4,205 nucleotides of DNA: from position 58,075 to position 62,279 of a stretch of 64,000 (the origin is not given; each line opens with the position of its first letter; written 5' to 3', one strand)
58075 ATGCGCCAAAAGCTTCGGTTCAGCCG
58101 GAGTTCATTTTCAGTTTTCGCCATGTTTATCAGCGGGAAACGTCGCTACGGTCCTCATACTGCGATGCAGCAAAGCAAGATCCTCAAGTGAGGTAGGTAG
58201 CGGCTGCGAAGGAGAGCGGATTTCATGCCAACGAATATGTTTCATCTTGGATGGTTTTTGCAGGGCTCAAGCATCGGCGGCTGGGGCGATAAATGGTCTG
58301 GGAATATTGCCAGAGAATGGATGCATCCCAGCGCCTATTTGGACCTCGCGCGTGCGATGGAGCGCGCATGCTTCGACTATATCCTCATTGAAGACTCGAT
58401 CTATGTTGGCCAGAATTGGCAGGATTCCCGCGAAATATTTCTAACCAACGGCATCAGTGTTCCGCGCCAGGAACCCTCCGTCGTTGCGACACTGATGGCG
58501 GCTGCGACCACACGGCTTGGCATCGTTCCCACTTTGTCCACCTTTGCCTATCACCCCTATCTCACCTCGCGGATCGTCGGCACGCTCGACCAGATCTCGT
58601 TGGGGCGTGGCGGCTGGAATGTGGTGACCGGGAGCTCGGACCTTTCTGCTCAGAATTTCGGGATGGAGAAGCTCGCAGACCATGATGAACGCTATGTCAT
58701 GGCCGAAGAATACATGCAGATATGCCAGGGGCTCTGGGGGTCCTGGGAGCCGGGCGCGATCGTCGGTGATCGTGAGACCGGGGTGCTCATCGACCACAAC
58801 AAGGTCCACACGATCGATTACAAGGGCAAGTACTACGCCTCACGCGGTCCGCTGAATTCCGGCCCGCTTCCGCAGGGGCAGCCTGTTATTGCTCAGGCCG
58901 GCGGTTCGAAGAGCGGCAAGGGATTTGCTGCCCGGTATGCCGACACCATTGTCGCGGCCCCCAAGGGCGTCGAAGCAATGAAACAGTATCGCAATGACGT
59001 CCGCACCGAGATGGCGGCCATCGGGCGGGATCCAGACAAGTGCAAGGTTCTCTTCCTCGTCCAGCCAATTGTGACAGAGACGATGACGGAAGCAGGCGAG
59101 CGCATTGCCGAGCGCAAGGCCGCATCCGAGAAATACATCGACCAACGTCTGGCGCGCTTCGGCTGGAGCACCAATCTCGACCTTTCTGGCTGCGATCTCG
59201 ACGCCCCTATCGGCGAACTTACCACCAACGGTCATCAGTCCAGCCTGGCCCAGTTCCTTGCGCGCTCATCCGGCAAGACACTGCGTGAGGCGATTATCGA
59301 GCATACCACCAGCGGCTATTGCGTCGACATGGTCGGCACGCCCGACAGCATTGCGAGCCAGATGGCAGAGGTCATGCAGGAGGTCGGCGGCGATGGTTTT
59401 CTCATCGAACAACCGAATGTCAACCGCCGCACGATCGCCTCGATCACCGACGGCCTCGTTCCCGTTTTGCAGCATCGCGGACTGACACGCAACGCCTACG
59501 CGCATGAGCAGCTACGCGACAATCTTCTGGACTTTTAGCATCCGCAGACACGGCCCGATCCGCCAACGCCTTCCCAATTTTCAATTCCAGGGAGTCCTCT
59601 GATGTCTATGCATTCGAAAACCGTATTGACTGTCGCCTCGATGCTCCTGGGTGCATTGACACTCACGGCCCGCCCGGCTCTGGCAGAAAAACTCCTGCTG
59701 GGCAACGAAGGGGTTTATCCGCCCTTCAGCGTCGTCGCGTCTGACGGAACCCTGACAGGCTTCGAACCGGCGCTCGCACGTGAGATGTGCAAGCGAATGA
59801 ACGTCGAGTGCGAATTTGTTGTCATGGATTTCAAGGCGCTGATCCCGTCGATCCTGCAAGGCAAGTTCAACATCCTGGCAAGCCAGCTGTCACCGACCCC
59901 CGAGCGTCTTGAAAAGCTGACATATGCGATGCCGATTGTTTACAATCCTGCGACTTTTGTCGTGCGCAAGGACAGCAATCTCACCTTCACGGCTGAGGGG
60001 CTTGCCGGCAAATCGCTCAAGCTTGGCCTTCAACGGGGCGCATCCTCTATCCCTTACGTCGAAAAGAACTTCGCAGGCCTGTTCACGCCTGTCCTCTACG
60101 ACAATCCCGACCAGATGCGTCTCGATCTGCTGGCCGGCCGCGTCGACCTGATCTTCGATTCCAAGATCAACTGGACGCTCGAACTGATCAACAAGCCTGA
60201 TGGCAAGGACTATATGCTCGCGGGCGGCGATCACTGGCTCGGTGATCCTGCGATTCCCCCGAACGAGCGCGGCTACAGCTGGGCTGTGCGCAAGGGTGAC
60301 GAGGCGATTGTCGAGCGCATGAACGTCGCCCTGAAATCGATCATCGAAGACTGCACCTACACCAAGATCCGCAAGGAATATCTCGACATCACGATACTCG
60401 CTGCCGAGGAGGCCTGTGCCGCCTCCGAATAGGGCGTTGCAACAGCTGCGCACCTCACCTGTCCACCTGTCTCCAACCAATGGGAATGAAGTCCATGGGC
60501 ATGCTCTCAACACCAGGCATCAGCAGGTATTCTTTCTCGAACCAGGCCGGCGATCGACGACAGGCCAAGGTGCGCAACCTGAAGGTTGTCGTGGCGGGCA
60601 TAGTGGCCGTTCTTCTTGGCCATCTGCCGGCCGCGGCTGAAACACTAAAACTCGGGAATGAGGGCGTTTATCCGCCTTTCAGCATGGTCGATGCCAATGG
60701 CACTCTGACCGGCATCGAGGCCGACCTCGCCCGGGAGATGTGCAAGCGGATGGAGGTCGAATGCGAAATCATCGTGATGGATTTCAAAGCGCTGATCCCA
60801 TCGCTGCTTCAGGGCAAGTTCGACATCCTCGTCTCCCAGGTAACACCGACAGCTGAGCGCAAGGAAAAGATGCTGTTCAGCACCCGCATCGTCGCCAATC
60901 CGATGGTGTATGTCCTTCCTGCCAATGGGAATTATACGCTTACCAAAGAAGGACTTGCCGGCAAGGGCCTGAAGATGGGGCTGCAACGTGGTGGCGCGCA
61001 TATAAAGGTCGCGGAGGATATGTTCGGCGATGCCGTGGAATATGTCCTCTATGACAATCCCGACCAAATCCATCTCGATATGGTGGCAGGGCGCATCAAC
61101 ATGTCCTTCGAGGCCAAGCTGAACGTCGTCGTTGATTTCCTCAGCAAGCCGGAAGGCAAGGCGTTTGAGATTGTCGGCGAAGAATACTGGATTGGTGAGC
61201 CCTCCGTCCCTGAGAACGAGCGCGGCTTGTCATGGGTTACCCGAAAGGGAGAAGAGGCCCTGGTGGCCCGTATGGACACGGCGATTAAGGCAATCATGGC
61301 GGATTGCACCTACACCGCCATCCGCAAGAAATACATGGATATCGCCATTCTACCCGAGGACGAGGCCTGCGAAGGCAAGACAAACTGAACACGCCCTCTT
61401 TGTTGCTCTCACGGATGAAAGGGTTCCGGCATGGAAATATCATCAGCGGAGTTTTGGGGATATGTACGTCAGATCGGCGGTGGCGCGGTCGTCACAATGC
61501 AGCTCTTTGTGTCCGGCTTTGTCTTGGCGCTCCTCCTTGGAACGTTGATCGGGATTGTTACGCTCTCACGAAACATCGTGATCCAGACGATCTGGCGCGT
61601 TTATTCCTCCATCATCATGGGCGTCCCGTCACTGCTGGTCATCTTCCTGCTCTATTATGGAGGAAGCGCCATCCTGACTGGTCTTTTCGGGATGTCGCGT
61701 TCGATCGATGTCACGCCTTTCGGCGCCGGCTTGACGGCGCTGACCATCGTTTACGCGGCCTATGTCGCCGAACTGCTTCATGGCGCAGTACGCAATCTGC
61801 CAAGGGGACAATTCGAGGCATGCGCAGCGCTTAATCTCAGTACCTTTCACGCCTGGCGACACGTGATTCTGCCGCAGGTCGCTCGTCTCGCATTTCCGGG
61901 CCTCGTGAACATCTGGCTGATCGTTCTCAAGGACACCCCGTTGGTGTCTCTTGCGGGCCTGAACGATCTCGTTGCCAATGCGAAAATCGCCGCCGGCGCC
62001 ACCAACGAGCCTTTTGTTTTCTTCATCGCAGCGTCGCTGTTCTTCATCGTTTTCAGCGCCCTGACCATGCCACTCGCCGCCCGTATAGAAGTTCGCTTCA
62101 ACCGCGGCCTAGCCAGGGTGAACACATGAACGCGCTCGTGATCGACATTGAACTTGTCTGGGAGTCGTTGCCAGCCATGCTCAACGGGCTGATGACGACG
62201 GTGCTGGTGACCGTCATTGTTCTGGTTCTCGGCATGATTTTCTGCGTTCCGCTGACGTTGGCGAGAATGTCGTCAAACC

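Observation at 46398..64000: Candidate undescribed flavin-dependent C-N cleaving catabolic system (3 NtaA-family + 1 LLM monooxygenase, 2 reductases, RibB, dual-SBP importer, AllE)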

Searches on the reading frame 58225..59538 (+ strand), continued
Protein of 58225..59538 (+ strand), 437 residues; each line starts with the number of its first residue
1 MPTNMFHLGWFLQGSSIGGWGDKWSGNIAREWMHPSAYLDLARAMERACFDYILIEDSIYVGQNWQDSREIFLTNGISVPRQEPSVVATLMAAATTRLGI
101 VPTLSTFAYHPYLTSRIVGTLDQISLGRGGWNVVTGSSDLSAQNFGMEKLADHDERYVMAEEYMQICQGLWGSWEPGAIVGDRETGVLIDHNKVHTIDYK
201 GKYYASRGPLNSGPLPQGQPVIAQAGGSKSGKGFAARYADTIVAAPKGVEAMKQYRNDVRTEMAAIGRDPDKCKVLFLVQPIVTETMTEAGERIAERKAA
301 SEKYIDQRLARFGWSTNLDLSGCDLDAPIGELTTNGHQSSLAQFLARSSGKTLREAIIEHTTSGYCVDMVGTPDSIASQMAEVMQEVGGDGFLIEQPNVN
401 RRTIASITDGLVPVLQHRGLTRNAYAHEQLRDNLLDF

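Call 49: get_annotated_region(hit=H30, flank=12000)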
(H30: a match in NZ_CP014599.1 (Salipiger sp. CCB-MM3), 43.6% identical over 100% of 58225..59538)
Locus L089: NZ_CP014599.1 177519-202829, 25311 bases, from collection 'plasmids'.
description: Salipiger sp. CCB-MM3 plasmid unnamed3, complete sequence
organism: Salipiger sp. CCB-MM3 (NCBI taxid 1792508)
taxonomy: Bacteria; Pseudomonadota; Alphaproteobacteria; Rhodobacterales; Roseobacteraceae; Salipiger; Salipiger sp. CCB-MM3
host: -; source: mangrove soil; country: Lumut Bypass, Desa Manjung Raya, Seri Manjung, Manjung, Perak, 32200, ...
typing (MOB-suite, as given by PLSDB): non-mobilizable; replicon rep_cluster_634
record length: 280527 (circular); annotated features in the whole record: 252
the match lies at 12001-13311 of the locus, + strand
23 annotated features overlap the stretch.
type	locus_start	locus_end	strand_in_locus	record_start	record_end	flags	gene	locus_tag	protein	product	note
CDS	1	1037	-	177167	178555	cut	-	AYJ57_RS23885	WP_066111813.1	M20 family metallopeptidase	-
CDS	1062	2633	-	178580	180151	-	-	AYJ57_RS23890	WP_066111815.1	gamma-glutamyltransferase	-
CDS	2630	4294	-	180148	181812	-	-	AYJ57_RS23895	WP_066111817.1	ABC transporter ATP-binding protein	-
CDS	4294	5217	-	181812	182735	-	-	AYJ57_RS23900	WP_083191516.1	ABC transporter permease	-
CDS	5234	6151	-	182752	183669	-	-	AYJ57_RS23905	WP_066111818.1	ABC transporter permease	GO:0055085 - transmembrane transport [Evidence IEA]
CDS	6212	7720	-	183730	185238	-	-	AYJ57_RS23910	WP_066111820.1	ABC transporter substrate-binding protein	-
CDS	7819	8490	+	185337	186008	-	-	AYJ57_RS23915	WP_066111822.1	GntR family transcriptional regulator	-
CDS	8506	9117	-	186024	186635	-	-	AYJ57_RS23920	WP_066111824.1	TetR/AcrR family transcriptional regulator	GO:0006355 - regulation of DNA-templated transcription [Evidence IEA]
CDS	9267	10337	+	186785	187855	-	-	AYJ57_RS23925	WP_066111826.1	putative urea ABC transporter substrate-binding protein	-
CDS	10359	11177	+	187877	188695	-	-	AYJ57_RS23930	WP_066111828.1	ABC transporter permease subunit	GO:0055085 - transmembrane transport [Evidence IEA]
CDS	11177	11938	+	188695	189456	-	-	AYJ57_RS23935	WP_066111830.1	ABC transporter ATP-binding protein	GO:0006810 - transport [Evidence IEA]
CDS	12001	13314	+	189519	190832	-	-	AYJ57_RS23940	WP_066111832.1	NtaA/DmoA family FMN-dependent monooxygenase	GO:0008152 - metabolic process [Evidence IEA]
CDS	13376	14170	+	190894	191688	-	-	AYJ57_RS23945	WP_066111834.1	creatininase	GO:0046449 - creatinine metabolic process [Evidence IEA]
CDS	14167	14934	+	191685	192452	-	-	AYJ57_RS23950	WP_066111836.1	SDR family oxidoreductase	-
CDS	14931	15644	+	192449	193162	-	-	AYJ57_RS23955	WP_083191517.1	SDR family oxidoreductase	-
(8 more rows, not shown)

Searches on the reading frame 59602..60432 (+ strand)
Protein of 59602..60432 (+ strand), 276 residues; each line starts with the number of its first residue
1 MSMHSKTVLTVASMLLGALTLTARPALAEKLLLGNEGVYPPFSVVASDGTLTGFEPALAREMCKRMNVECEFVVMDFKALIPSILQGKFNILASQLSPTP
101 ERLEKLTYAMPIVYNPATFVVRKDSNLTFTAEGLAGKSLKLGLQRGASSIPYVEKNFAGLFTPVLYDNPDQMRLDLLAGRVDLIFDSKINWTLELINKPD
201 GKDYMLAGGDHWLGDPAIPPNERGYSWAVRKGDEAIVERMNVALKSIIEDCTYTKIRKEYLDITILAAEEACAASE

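Call 4: search_protein_families(library=ncbifam, proteins=[window:59602-60432:+], max_evalue=0.00001)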
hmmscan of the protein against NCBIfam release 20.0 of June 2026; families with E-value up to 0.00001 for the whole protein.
window:59602-60432:+ (276 aa): 11 families
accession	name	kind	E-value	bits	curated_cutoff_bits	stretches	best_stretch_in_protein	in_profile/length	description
TIGR01096.1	3A0103s03R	subfamily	4.8e-43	147.5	256.35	1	11-261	5-250/250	lysine/arginine/ornithine ABC transporter substrate-binding protein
NF011586.0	PRK15010.1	equivalog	8e-32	110.8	440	1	6-265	3-257/260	lysine/arginine/ornithine ABC transporter substrate-binding protein ArgT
NF011965.0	PRK15437.1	equivalog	9.7e-32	110.6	459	1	6-265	3-257/260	histidine ABC transporter substrate-binding protein HisJ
NF041765.1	ArtJ_Ecoli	equivalog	1.2e-28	100.3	510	1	15-260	9-240/243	arginine ABC transporter substrate-binding protein ArtJ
NF041764.1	ArtI_Ecoli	equivalog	1.4e-26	93.3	522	1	12-261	6-241/243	arginine ABC transporter substrate-binding protein ArtI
NF011583.0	PRK15007.1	subfamily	1.4e-24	86.8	358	1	13-260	7-240/243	arginine ABC transporter substrate-binding protein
NF008426.0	PRK11260.1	equivalog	1.8e-23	83.2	312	1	29-263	41-262/266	cystine ABC transporter substrate-binding protein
TIGR02995.1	ectoine_ehuB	equivalog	7.8e-17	61.4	190.9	1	40-260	43-259/275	ectoine/hydroxyectoine ABC transporter substrate-binding protein EhuB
NF007029.0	PRK09495.1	equivalog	6e-15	55.7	303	1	9-261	5-243/248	glutamine ABC transporter substrate-binding protein GlnH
NF052427.1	StpK7MSMEG_1200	equivalog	1.5e-07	30.3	900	1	30-256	363-580/601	serine/threonine protein kinase StpK7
NF008112.0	PRK10859.1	equivalog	2.5e-06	26.2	354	0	43-140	55-153/483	membrane-bound lytic murein transglycosylase MltF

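Call 18: search_solved_structures(query=window:59602-60432:+, max_evalue=1e-15, show_alignments=3)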
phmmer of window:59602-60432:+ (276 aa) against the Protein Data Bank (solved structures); distinct sequences matched with E-value up to 1e-15: 35.
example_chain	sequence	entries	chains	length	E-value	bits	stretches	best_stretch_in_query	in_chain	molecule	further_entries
2m8c_A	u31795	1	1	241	4e-30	108.5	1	26-265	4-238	Cationic amino acid ABC transporter, periplasmic binding protein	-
1hpb_P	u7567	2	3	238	2.6e-29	105.9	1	26-265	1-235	HISTIDINE-BINDING PROTEIN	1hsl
5owf_A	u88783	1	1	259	4.5e-29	105.1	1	24-265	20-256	Lysine/arginine/ornithine-binding periplasmic protein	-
6ft2_A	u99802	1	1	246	1.4e-28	103.5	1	26-266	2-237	Lysine/arginine/ornithine-binding periplasmic protein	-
6mla_E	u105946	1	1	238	2.2e-28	102.9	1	27-265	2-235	Lysine/arginine/ornithine-binding periplasmic protein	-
1lst_A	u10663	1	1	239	2.7e-28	102.6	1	27-265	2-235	LYSINE, ARGININE, ORNITHINE-BINDING PROTEIN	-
1laf_E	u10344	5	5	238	2.9e-28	102.4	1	27-265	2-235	LYSINE, ARGININE, ORNITHINE-BINDING PROTEIN | Lysine/arginine/ornithine-binding periplasmic protein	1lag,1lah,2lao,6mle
6mku_E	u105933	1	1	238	7.4e-28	101.1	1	27-265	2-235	Lysine/arginine/ornithine-binding periplasmic protein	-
6ml0_A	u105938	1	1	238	7.5e-28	101.1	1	27-265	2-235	Lysine/arginine/ornithine-binding periplasmic protein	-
6ml9_E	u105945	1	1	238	7.7e-28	101.1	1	27-265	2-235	Lysine/arginine/ornithine-binding periplasmic protein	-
6mln_E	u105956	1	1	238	7.7e-28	101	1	27-265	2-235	Lysine/arginine/ornithine-binding periplasmic protein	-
6mlj_A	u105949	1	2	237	7.8e-28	101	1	30-265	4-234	Lysine/arginine/ornithine transport protein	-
6mkw_A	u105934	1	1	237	1.4e-27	100.2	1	31-265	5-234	Lysine/arginine/ornithine transport protein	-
6mkx_A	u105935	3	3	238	2e-27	99.7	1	27-265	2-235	Lysine/arginine/ornithine-binding periplasmic protein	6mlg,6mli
6mld_A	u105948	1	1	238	3.9e-27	98.8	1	27-265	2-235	Lysine/arginine/ornithine-binding periplasmic protein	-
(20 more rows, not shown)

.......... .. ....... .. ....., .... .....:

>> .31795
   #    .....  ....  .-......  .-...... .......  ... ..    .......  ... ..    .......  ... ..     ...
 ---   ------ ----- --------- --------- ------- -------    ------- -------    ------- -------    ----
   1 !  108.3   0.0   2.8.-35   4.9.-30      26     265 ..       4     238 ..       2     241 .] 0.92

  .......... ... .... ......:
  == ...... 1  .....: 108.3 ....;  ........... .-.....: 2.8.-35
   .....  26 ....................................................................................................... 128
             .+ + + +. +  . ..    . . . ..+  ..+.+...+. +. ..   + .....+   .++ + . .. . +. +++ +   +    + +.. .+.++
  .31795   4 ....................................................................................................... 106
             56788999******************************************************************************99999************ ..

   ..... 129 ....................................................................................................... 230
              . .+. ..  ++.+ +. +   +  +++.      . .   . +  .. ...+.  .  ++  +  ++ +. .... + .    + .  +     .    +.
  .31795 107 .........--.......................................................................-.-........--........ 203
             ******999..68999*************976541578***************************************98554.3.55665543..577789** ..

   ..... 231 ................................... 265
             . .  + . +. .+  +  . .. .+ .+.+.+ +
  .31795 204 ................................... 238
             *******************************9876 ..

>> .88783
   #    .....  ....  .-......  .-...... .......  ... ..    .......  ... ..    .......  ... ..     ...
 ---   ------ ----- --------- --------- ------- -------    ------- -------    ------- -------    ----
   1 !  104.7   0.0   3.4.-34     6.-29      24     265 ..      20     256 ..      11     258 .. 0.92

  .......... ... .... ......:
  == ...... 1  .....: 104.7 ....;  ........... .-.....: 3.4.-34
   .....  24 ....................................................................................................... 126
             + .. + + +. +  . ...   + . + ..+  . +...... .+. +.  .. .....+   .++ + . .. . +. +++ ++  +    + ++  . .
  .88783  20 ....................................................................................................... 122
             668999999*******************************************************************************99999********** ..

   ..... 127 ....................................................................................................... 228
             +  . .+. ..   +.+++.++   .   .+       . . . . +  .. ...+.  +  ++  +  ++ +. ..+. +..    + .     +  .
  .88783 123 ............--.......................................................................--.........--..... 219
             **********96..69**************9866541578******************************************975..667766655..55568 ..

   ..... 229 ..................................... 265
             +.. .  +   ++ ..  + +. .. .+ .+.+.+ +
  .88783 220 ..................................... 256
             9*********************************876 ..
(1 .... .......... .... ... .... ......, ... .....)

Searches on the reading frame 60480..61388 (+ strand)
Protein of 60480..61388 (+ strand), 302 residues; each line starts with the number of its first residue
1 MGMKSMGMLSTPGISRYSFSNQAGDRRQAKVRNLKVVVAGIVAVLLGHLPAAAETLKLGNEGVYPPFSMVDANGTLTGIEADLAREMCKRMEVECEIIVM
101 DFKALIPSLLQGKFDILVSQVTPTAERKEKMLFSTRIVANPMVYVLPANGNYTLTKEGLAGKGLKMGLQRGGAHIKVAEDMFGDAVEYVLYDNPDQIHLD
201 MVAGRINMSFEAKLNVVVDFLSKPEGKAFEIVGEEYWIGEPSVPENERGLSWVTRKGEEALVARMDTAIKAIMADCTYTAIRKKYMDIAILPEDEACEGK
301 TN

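Call 4: search_protein_families(library=ncbifam, proteins=[window:60480-61388:+], max_evalue=0.00001)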
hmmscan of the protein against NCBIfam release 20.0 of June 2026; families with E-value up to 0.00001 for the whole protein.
window:60480-61388:+ (302 aa): 11 families
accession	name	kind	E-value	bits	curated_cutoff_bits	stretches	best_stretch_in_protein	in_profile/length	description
TIGR01096.1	3A0103s03R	subfamily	2.7e-42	145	256.35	1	35-286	6-250/250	lysine/arginine/ornithine ABC transporter substrate-binding protein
NF011586.0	PRK15010.1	equivalog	1.1e-34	120.1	440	1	49-290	21-257/260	lysine/arginine/ornithine ABC transporter substrate-binding protein ArgT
NF041764.1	ArtI_Ecoli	equivalog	5.3e-32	111.1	522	1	35-286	3-241/243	arginine ABC transporter substrate-binding protein ArtI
NF011583.0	PRK15007.1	subfamily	7.8e-31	107.3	358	1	35-286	3-241/243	arginine ABC transporter substrate-binding protein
NF041765.1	ArtJ_Ecoli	equivalog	2.7e-30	105.7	510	1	35-286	3-241/243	arginine ABC transporter substrate-binding protein ArtJ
NF011965.0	PRK15437.1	equivalog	6.9e-30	104.5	459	1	48-290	20-257/260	histidine ABC transporter substrate-binding protein HisJ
NF008426.0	PRK11260.1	equivalog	6.5e-27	94.4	312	1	53-288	40-262/266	cystine ABC transporter substrate-binding protein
NF007029.0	PRK09495.1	equivalog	1.7e-16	60.8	303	1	34-287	5-244/248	glutamine ABC transporter substrate-binding protein GlnH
TIGR02995.1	ectoine_ehuB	equivalog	9.4e-13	48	190.9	1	65-285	43-259/275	ectoine/hydroxyectoine ABC transporter substrate-binding protein EhuB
NF052427.1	StpK7MSMEG_1200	equivalog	7.9e-09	34.5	900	1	38-140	343-448/601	serine/threonine protein kinase StpK7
NF008112.0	PRK10859.1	equivalog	9.6e-06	24.3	354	0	66-137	53-125/483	membrane-bound lytic murein transglycosylase MltF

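Call 19: search_solved_structures(query=window:60480-61388:+, max_evalue=1e-15)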
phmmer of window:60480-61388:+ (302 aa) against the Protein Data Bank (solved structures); distinct sequences matched with E-value up to 1e-15: 36.
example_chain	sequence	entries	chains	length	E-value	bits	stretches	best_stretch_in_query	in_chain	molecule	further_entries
5owf_A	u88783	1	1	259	2.6e-33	118.8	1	49-290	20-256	Lysine/arginine/ornithine-binding periplasmic protein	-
6mla_E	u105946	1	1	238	2.7e-33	118.7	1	53-290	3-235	Lysine/arginine/ornithine-binding periplasmic protein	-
1lst_A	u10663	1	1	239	1.6e-32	116.2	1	53-290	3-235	LYSINE, ARGININE, ORNITHINE-BINDING PROTEIN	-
6ft2_A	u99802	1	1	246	1.6e-32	116.2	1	52-290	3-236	Lysine/arginine/ornithine-binding periplasmic protein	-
1laf_E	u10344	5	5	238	1.8e-32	116.1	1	53-290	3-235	LYSINE, ARGININE, ORNITHINE-BINDING PROTEIN | Lysine/arginine/ornithine-binding periplasmic protein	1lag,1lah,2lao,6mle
6mln_E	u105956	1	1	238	2.4e-32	115.6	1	53-290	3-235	Lysine/arginine/ornithine-binding periplasmic protein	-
6mlj_A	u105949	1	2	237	3.8e-32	115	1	54-290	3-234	Lysine/arginine/ornithine transport protein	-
6mku_E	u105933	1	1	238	4.6e-32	114.7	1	53-290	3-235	Lysine/arginine/ornithine-binding periplasmic protein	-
6ml0_A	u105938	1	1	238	4.7e-32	114.7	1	53-290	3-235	Lysine/arginine/ornithine-binding periplasmic protein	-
6ml9_E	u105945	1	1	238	4.7e-32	114.7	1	53-290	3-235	Lysine/arginine/ornithine-binding periplasmic protein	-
6mkw_A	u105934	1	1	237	7.1e-32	114.1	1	54-290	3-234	Lysine/arginine/ornithine transport protein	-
6mkx_A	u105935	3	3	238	1.2e-31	113.3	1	53-290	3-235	Lysine/arginine/ornithine-binding periplasmic protein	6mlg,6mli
6mld_A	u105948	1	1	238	2.3e-31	112.4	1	53-290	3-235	Lysine/arginine/ornithine-binding periplasmic protein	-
6mlo_E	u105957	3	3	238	3.2e-31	111.9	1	53-290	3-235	Lysine/arginine/ornithine-binding periplasmic protein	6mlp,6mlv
2m8c_A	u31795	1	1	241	4.3e-29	104.9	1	53-289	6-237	Cationic amino acid ABC transporter, periplasmic binding protein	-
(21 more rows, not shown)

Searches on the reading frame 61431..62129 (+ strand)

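Call 8: search_protein_families(library=ncbifam, proteins=[window:61431-62129:+], max_evalue=0.001)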
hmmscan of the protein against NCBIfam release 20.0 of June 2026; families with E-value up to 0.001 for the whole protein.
window:61431-62129:+ (232 aa): 12 families
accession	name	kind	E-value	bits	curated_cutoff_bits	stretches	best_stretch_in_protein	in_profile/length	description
NF008337.0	PRK11123.1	equivalog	8e-44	149.9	277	1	18-225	10-232/238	arginine ABC transporter permease ArtQ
NF011714.0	PRK15135.1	subfamily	3.9e-42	144.6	319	1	9-231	3-227/228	histidine ABC transporter permease HisQ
NF011680.0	PRK15100.1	equivalog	1.2e-32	113.5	300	1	18-225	18-216/222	cystine ABC transporter permease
TIGR03004.1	ectoine_ehuC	equivalog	7.2e-32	111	196.95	1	11-229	3-212/214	ectoine/hydroxyectoine ABC transporter permease subunit EhuC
TIGR03003.1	ectoine_ehuD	equivalog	1.2e-27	97.2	205.2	1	17-222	15-211/212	ectoine/hydroxyectoine ABC transporter permease subunit EhuD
NF008336.0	PRK11122.1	equivalog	9.3e-25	87.6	248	1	10-215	3-208/222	arginine ABC transporter permease ArtM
NF011651.0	PRK15069.1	subfamily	7.1e-22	77.9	306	1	18-223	22-228/237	histidine ABC transporter permease HisM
NF007028.0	PRK09494.1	equivalog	6.1e-21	75.3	303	1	5-216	5-210/219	glutamine ABC transporter permease GlnP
NF011687.0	PRK15107.1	equivalog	1.1e-18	68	318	1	18-210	19-212/224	glutamate/aspartate ABC transporter permease GltK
TIGR01726.1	HEQRo_perm_3TM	subfamily_domain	8.7e-16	58.3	42.2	1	14-117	4-98/99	ABC transporter permease subunit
NF008049.0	PRK10782.1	subfamily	4.1e-06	26.6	212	1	8-166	6-154/217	methionine ABC transporter permease MetI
TIGR01097.1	PhnE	equivalog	0.00026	20.6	216.7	0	8-153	50-183/252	phosphonate ABC transporter, permease protein PhnE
